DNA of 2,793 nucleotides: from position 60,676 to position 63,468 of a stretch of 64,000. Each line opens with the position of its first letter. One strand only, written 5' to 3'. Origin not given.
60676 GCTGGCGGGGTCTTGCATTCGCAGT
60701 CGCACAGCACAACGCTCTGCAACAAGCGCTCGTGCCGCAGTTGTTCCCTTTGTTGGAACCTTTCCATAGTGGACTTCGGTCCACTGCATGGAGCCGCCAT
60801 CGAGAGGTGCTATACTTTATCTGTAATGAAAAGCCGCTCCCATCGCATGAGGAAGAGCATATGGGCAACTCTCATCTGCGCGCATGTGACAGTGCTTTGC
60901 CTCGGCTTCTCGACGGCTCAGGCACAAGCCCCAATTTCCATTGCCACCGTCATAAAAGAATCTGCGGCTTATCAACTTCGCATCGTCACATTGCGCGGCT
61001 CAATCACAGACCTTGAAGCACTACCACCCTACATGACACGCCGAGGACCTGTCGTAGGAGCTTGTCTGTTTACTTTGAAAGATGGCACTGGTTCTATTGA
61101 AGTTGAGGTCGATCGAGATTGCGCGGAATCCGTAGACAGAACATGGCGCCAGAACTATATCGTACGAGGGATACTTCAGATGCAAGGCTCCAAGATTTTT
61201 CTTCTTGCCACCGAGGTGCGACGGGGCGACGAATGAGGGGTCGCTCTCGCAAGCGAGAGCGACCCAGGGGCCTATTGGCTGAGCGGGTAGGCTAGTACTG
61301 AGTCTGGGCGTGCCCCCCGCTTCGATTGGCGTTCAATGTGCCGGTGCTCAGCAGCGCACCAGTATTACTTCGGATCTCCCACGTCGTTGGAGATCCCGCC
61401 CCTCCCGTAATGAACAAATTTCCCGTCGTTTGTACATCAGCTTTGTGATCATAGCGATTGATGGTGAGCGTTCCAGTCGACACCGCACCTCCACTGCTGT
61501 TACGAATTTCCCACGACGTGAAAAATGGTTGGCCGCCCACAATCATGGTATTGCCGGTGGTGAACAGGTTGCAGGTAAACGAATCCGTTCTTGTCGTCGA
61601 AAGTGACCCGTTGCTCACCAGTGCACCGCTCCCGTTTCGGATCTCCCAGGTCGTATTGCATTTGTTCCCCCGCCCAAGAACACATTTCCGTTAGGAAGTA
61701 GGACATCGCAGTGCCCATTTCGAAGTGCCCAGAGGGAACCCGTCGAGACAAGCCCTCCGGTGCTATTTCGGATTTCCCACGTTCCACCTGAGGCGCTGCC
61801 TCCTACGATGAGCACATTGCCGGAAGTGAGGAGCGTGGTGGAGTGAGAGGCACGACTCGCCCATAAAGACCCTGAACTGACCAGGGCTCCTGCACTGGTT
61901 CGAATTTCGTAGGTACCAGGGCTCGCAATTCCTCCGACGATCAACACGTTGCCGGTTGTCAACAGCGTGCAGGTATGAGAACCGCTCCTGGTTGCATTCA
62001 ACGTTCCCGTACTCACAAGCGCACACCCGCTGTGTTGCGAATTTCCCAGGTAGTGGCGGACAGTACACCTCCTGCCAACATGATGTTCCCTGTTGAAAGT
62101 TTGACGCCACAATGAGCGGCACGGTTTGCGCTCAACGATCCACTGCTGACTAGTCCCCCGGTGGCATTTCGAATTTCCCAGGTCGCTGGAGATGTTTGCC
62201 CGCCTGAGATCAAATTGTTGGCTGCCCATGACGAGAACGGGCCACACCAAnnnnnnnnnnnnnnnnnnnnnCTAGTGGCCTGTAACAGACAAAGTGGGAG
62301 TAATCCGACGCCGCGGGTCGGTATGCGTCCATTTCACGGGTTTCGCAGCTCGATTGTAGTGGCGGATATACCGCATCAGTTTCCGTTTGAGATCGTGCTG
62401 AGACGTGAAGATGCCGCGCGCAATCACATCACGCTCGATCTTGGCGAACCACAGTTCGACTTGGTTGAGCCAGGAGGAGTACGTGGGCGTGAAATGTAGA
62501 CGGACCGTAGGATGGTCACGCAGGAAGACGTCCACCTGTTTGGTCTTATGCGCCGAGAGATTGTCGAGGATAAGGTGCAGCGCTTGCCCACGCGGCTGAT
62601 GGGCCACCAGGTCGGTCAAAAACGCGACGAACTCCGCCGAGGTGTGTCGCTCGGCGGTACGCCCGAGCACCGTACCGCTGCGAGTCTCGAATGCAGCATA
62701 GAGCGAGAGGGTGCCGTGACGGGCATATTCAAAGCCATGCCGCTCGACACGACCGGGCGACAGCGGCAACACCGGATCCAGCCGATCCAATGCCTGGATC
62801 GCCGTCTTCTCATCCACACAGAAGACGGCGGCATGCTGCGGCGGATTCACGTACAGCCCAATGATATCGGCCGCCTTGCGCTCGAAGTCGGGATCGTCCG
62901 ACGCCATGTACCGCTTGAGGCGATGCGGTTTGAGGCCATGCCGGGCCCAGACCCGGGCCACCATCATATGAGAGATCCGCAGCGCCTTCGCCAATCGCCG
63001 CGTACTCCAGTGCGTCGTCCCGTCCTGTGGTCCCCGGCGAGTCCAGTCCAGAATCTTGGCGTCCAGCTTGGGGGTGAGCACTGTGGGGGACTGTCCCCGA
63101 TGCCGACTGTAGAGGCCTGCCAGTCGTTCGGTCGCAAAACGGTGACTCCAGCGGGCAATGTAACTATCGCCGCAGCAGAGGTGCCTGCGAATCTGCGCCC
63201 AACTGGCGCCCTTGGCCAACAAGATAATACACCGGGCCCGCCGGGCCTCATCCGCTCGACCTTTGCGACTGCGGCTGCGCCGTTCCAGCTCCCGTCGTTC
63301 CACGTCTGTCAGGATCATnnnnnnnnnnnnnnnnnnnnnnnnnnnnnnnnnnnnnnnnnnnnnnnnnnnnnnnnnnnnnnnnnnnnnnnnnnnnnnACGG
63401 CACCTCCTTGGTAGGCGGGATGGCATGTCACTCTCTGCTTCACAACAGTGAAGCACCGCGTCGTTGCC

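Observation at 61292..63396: Reconstructed secreted TWEIR-repeat seven-bladed propeller, knocked out by IS630 in its signal peptide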

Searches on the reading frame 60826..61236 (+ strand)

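Call 81: search_protein_families(library=padloc, proteins=[window:60826-61236:+], max_evalue=0.01)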
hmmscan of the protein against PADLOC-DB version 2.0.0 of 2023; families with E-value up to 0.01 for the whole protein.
window:60826-61236:+ (136 aa): 0 families

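Call 82: search_protein_families(library=ncbifam, proteins=[window:60826-61236:+], max_evalue=0.01)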
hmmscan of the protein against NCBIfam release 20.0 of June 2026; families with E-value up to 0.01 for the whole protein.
window:60826-61236:+ (136 aa): 1 family
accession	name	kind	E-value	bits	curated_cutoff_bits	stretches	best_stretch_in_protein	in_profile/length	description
NF033674.1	stress_OB_fold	domain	0.00038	20.6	35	0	82-102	59-79/111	NirD/YgiW/YdeI family stress tolerance protein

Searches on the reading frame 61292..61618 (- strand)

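Call 4: search_protein_families(library=pfam, proteins=[window:61292-61618:-], max_evalue=1)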
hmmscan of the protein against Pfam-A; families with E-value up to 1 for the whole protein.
window:61292-61618:- (108 aa): 2 families
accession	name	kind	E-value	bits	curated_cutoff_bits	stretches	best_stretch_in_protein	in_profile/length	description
PF21879.2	STIV_turret_3rd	-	0.087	13.6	27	0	63-85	60-82/111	C381 turret protein Nucleoplasmin-like/VP domain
PF08444.16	Gly_acyl_tr_C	-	0.18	12.5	27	0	70-102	3-35/89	Aralkyl acyl-CoA:amino acid N-acyltransferase, C-terminal region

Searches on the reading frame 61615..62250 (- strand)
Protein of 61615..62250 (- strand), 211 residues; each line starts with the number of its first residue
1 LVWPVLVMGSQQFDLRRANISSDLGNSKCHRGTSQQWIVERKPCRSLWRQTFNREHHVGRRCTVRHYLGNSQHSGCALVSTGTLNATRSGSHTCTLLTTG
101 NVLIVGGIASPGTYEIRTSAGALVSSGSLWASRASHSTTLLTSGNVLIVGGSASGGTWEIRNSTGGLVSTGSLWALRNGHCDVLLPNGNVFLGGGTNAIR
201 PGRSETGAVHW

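Call 4: search_protein_families(library=pfam, proteins=[window:61615-62250:-], max_evalue=1)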
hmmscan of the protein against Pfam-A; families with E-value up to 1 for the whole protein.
window:61615-62250:- (211 aa): 2 families
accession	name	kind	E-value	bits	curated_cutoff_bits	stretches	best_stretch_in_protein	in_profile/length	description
PF13418.12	Kelch_4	-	1.3e-06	28.7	21.6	1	91-114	4-27/49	Galactose oxidase, central domain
PF11138.13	DUF2911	-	0.096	13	27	1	117-159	27-69/145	Protein of unknown function (DUF2911)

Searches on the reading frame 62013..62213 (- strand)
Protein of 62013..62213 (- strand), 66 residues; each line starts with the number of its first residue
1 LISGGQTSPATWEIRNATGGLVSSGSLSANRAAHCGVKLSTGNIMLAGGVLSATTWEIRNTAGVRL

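Call 4: search_protein_families(library=pfam, proteins=[window:62013-62213:-], max_evalue=1)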
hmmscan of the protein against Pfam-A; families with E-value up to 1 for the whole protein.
window:62013-62213:- (66 aa): 1 family
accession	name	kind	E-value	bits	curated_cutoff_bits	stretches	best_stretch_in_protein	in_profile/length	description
PF21879.2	STIV_turret_3rd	-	0.029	15.1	27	0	2-28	67-94/111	C381 turret protein Nucleoplasmin-like/VP domain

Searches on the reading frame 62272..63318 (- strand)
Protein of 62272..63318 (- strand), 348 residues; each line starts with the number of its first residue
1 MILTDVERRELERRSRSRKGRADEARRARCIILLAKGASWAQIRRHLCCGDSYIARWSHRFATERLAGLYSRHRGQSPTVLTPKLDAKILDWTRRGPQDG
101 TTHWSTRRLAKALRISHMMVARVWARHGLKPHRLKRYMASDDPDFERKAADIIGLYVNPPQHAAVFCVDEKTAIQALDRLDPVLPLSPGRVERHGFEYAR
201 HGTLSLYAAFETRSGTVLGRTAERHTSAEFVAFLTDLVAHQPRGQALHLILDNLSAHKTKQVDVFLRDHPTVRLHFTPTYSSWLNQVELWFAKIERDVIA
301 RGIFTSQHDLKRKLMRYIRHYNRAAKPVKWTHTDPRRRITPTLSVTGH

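Call 4: search_protein_families(library=pfam, proteins=[window:62272-63318:-], max_evalue=1)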
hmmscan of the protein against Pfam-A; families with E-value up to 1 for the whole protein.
window:62272-63318:- (348 aa): 8 families
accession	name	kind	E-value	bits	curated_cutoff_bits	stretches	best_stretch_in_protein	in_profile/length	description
PF13358.12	DDE_3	-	1.5e-24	87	28.6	1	166-311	3-146/146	DDE superfamily endonuclease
PF13565.12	HTH_32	-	1e-12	48.8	33.7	1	54-124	2-73/73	Homeodomain-like domain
PF13384.12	HTH_23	-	5.6e-11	42.3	24.6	1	22-69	2-49/50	Homeodomain-like domain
PF13551.12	HTH_29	-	7.1e-08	32.9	28.1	1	27-79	1-54/64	Winged helix-turn helix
PF13518.12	HTH_28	-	6.7e-05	23.3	25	1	26-75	1-50/52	Helix-turn-helix domain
PF18024.7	HTH_50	-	0.015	15.4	27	1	102-129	22-49/50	Helix-turn-helix domain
PF13683.12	rve_3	-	0.019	15.2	26.5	1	272-323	3-55/67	Integrase core domain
PF01418.23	HTH_6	-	0.064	13.7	28.3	1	84-123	16-54/77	Helix-turn-helix domain, rpiR family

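Call 7: search_protein_families(library=ncbifam, proteins=[window:62272-63318:-], max_evalue=10)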
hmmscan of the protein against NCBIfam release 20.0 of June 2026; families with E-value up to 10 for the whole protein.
window:62272-63318:- (348 aa): 4 families
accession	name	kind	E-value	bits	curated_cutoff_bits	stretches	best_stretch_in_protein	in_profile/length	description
NF033545.0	transpos_IS630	equivalog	6.6e-72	242.5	100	1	26-322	1-299/299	IS630 family transposase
NF033577.2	transpos_IS481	equivalog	5.2e-18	65.6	224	1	27-323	2-268/284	IS481 family transposase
NF033516.0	transpos_IS3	equivalog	1.1e-08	34.7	160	2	203-323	232-353/369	IS3 family transposase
TIGR04381.1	HTH_TypR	domain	0.019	15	30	1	103-122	21-40/49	TyrR/PhhR family helix-turn-helix DNA-binding protein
